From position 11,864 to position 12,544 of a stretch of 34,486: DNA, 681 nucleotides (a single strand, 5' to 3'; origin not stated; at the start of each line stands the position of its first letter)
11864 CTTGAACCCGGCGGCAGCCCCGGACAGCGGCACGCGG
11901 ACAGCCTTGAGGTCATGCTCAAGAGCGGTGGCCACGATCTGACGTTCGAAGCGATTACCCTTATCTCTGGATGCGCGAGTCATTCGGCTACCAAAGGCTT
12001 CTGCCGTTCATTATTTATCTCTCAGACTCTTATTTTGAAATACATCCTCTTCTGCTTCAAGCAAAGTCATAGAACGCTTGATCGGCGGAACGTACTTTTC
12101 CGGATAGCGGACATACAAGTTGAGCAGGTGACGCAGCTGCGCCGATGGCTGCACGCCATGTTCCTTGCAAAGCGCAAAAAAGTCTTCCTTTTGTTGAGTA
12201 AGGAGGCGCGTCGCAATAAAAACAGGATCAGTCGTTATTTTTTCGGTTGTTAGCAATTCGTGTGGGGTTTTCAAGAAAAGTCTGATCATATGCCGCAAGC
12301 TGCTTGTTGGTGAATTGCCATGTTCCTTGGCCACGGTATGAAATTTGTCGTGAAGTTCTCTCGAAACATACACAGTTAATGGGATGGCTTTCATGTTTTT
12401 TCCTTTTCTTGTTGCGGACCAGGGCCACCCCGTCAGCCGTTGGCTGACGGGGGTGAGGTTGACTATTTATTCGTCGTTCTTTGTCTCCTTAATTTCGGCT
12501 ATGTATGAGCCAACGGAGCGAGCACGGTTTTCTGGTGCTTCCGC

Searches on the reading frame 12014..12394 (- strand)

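Call 48: search_protein_families(library=phrogs, proteins=[window:12014-12394:-], max_evalue=0.01)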
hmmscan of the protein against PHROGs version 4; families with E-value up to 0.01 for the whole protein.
window:12014-12394:- (127 aa): 1 family
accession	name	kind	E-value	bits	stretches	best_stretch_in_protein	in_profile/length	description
phrog_19878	-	unknown function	0.0022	19.5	0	67-96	12-41/65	-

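Call 94: search_protein_families(library=pfam, proteins=[window:12014-12394:-], max_evalue=0.01)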
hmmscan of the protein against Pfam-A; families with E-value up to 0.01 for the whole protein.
window:12014-12394:- (127 aa): 0 families
